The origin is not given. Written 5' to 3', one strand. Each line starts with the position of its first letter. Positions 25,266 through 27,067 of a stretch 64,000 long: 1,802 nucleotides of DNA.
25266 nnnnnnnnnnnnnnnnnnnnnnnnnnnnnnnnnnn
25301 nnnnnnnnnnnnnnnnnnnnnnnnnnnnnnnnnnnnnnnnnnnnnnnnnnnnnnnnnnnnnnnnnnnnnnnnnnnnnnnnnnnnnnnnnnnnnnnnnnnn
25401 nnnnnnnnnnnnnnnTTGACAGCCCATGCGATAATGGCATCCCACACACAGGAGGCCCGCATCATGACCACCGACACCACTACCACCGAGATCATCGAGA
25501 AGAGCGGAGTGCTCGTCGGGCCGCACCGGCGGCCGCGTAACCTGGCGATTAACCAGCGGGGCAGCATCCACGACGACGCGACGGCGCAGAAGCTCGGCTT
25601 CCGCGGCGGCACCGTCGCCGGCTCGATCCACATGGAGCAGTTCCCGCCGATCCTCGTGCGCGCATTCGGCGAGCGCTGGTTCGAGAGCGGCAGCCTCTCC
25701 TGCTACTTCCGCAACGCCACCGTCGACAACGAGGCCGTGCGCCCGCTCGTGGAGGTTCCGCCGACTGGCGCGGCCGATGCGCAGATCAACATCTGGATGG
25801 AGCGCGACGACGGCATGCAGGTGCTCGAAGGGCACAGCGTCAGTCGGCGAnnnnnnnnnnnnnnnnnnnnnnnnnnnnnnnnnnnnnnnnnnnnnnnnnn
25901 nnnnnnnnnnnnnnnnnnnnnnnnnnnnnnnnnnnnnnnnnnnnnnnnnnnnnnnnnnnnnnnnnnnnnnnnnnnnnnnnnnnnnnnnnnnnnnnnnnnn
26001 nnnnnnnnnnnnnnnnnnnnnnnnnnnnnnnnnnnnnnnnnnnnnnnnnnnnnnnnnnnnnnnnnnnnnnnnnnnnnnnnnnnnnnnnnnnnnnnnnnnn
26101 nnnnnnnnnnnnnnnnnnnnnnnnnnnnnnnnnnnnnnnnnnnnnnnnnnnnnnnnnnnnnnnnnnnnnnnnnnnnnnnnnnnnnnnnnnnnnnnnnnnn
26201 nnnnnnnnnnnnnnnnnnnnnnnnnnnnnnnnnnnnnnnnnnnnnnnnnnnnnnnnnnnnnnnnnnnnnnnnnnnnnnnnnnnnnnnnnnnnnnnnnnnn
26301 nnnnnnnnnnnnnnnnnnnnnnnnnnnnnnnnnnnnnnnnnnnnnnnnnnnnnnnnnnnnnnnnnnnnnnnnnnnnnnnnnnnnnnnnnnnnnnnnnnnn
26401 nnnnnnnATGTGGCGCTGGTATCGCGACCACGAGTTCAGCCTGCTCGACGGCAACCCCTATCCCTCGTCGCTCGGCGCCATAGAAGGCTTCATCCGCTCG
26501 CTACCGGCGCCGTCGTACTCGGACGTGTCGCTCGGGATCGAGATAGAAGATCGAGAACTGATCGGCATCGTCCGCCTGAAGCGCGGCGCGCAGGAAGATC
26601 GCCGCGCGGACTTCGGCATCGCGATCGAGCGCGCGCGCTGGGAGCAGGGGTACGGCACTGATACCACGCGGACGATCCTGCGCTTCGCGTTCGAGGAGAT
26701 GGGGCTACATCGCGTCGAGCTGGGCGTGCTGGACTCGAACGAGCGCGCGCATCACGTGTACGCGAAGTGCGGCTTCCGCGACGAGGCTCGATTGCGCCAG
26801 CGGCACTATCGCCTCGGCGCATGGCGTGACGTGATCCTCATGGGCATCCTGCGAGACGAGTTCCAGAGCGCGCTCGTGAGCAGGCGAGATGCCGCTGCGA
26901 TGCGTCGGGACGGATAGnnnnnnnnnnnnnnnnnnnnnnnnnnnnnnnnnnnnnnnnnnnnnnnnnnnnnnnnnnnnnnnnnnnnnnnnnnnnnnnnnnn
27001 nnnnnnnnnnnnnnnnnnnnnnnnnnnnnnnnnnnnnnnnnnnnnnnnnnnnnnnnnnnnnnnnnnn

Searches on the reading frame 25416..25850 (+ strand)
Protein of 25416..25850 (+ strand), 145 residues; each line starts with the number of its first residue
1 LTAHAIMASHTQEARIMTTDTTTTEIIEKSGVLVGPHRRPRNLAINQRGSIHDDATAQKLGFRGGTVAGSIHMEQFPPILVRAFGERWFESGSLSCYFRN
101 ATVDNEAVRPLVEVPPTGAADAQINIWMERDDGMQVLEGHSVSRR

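Call 76: search_protein_families(library=pfam, proteins=[window:25416-25850:+], max_evalue=0.001)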
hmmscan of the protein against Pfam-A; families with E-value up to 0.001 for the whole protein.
window:25416-25850:+ (145 aa): 0 families
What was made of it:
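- Tried and rejected: Two ORFs at 25416-26346 look like one broken gene, but they have no Pfam match, so I did not count them as a verified frameshift (call 76).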

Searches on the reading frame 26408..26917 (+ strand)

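Call 76: search_protein_families(library=pfam, proteins=[window:26408-26917:+], max_evalue=0.001)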
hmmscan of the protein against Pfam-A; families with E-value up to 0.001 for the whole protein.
window:26408-26917:+ (169 aa): 5 families
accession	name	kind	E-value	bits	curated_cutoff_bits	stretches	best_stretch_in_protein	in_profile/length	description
PF13302.13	Acetyltransf_3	-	2.3e-16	61.2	25.4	1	4-124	18-138/138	Acetyltransferase (GNAT) domain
PF00583.31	Acetyltransf_1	-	6.9e-13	49.3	20.7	1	46-123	39-116/116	Acetyltransferase (GNAT) family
PF13508.13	Acetyltransf_7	-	1.1e-05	26.1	27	1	47-124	10-83/84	Acetyltransferase (GNAT) domain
PF13523.12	Acetyltransf_8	-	4.9e-05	23.4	27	1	62-127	77-141/145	Acetyltransferase (GNAT) domain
PF13420.13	Acetyltransf_4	-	0.00013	22.5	24.3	1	42-143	52-154/155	Acetyltransferase (GNAT) domain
